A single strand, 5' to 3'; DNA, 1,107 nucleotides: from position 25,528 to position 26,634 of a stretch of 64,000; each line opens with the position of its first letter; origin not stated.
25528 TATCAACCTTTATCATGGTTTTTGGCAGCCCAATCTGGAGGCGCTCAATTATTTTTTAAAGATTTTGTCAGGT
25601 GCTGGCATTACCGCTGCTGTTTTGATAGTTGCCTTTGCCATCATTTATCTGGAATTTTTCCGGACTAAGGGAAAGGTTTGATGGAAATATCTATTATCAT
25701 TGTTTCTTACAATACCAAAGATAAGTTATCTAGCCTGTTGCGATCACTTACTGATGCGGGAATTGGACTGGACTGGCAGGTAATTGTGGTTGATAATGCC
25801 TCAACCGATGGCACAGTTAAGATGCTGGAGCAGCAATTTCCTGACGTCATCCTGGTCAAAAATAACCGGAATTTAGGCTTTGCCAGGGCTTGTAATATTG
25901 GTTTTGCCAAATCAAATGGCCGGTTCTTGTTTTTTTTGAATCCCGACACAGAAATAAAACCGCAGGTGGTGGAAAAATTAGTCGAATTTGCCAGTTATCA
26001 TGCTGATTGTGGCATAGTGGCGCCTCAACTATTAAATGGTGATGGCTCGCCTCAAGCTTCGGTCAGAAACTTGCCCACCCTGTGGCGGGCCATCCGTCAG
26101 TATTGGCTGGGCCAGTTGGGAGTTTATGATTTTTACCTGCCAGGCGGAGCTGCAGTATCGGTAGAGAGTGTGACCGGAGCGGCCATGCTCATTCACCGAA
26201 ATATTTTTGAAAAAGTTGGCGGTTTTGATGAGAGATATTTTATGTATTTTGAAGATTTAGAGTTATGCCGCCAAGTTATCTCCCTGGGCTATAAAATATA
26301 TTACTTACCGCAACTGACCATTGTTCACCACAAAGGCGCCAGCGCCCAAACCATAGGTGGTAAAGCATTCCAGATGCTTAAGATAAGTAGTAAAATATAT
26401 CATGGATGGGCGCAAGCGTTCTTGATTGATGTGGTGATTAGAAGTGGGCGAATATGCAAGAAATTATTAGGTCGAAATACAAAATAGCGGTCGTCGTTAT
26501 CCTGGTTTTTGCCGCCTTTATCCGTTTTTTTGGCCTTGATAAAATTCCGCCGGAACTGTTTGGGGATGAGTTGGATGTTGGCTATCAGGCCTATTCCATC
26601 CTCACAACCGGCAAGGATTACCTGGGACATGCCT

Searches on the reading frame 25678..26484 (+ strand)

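Call 62: search_protein_families(library=pfam, proteins=[window:25678-26484:+], max_evalue=0.001)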
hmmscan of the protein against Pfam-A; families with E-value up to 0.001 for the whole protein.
window:25678-26484:+ (269 aa): 6 families
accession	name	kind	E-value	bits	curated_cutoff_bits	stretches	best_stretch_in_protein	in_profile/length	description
PF00535.33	Glycos_transf_2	-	9.1e-27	94.5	23.3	1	5-145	1-132/168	Glycosyl transferase family 2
PF13641.12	Glyco_tranf_2_3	-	7.8e-16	59.2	27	1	4-222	3-216/230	Glycosyltransferase like family 2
PF10111.15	Glyco_tranf_2_2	-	2.4e-08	34.3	27.3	0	32-105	29-106/276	Glycosyltransferase like family 2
PF13632.12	Glyco_trans_2_3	-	2.8e-05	24.5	27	1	86-219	4-124/198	Glycosyl transferase family group 2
PF02709.20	Glyco_transf_7C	-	0.00016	21.7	23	1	162-212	16-67/78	N-terminal domain of galactosyltransferase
PF13506.12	Glyco_transf_21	-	0.0003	20.7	21.7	0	159-218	96-154/174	Glycosyl transferase family 21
